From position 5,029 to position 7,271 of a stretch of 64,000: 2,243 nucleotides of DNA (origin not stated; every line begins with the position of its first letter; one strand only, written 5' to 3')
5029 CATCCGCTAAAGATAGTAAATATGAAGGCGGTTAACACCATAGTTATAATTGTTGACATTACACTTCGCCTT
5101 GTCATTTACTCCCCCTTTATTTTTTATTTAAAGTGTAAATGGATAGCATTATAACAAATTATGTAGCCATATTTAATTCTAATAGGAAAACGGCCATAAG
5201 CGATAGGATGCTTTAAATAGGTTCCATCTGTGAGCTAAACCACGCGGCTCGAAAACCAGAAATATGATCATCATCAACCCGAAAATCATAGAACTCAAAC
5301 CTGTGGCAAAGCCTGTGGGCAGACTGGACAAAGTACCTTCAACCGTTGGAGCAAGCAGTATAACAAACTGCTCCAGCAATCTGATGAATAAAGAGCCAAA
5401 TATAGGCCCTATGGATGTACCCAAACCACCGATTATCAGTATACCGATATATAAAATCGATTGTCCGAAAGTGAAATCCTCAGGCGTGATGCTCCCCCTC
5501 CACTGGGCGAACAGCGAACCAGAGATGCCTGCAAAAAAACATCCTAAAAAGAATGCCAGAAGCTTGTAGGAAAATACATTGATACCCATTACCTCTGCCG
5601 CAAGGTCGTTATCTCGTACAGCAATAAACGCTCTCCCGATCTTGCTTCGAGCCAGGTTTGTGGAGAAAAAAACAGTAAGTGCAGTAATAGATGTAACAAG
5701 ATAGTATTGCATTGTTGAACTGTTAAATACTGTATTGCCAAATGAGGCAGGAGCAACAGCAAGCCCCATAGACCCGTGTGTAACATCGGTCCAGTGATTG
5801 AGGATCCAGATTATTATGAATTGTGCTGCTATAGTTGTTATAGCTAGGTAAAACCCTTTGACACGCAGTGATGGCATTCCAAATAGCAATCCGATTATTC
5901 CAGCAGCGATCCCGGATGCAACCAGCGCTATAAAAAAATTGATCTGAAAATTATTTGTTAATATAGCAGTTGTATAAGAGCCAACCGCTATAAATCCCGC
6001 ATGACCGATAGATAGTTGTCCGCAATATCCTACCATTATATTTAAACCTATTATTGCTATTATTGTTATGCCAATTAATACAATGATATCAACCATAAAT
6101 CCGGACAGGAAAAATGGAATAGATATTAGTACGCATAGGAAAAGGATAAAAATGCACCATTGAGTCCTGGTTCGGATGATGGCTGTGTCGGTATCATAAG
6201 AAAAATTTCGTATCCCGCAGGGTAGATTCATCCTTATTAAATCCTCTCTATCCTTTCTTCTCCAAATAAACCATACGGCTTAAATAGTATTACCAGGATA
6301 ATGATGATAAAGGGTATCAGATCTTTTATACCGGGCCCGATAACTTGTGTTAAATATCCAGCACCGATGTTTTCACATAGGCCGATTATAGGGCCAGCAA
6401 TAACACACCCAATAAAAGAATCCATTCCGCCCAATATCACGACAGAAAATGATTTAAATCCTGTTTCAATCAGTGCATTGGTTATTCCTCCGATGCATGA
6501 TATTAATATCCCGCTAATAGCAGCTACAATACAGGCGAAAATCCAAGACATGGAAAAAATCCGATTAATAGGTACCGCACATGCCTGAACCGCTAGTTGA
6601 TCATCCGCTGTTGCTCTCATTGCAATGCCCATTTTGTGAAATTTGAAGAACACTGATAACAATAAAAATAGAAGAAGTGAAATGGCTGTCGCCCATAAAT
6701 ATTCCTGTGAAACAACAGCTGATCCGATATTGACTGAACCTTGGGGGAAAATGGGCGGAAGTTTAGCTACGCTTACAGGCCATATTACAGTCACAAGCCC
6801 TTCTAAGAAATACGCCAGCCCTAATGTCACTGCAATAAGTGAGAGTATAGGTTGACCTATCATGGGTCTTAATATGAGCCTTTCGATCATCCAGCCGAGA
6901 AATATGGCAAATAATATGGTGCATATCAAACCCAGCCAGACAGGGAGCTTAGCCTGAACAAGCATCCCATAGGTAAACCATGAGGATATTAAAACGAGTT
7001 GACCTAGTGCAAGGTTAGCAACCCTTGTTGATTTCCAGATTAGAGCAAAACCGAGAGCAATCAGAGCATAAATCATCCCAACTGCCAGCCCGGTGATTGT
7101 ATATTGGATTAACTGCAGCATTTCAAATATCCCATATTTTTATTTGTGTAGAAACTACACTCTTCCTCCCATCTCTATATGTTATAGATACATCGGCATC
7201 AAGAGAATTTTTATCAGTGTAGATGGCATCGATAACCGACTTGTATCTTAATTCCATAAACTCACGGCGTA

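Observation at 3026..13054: Ten-kb operon combining a Liv-type importer, AMP-forming CoA ligase, aminotransferase, IorAB and a GYD protein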

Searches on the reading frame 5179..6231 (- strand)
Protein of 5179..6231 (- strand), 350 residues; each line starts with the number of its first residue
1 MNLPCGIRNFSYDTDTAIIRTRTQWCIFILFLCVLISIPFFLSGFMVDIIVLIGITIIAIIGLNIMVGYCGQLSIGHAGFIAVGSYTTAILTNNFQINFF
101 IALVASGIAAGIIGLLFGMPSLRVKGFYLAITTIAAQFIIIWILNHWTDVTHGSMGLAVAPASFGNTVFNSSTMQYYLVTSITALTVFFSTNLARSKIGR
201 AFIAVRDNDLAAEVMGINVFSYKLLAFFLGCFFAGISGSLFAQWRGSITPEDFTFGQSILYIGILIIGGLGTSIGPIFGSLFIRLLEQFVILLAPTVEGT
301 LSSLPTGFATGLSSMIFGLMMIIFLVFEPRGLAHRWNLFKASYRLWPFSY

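Call 3: search_protein_families(library=pfam, proteins=[window:5179-6231:-])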
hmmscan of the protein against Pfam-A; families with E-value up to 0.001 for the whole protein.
window:5179-6231:- (350 aa): 1 family
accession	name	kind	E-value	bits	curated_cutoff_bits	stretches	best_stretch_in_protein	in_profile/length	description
PF02653.21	BPD_transp_2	-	1.3e-47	162.6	26.8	1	46-325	2-269/269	Branched-chain amino acid transport system / permease component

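Call 4: search_protein_families(library=ncbifam, proteins=[window:5179-6231:-])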
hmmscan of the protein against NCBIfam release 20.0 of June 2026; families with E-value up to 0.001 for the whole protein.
window:5179-6231:- (350 aa): 6 families
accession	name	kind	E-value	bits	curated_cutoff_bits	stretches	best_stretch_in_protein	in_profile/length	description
NF008450.0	PRK11301.1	subfamily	3.5e-48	165.1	366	2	21-161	86-226/418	high-affinity branched-chain amino acid ABC transporter permease LivM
TIGR03408.1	urea_trans_UrtC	equivalog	1.7e-27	97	296.2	1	93-291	86-284/313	urea ABC transporter permease subunit UrtC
TIGR03727.1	urea_t_UrtC_arc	equivalog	6e-17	61.6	575.55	1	13-332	17-337/369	urea ABC transporter, permease protein UrtC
TIGR03409.1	urea_trans_UrtB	equivalog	1.8e-14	54.1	250.3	1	50-332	8-285/291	urea ABC transporter permease subunit UrtB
TIGR03622.1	urea_t_UrtB_arc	equivalog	5.1e-11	42.4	374.25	1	53-274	11-232/284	urea ABC transporter, permease protein UrtB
NF040906.3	GguB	equivalog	2e-05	24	450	1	179-290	228-344/375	multiple monosaccharide ABC transporter permease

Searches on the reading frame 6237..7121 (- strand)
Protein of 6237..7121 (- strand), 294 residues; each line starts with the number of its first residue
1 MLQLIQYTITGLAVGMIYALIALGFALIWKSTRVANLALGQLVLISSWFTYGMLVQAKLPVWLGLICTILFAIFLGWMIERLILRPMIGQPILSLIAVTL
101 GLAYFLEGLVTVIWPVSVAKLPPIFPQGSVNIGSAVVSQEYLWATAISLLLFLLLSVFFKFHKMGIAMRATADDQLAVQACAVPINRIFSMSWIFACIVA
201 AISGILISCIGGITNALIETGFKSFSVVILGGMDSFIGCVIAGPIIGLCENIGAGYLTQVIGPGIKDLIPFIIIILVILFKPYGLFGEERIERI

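Call 3: search_protein_families(library=pfam, proteins=[window:6237-7121:-])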
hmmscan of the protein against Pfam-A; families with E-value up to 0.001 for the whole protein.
window:6237-7121:- (294 aa): 1 family
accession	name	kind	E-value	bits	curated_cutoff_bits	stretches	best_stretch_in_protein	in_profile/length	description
PF02653.21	BPD_transp_2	-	6.6e-33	114.4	26.8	1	8-277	2-268/269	Branched-chain amino acid transport system / permease component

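Call 4: search_protein_families(library=ncbifam, proteins=[window:6237-7121:-])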
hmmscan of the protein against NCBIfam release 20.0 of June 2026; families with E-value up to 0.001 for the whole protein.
window:6237-7121:- (294 aa): 3 families
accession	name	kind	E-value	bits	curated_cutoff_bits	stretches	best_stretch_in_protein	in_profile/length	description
TIGR03409.1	urea_trans_UrtB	equivalog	1.1e-28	100.8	250.3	1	6-287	2-287/291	urea ABC transporter permease subunit UrtB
NF008011.0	PRK10740.1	equivalog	1.2e-28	100.6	379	1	2-293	6-307/308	high-affinity branched-chain amino acid ABC transporter permease LivH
TIGR03622.1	urea_t_UrtB_arc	equivalog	4.4e-18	65.6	374.25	1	18-286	14-277/284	urea ABC transporter, permease protein UrtB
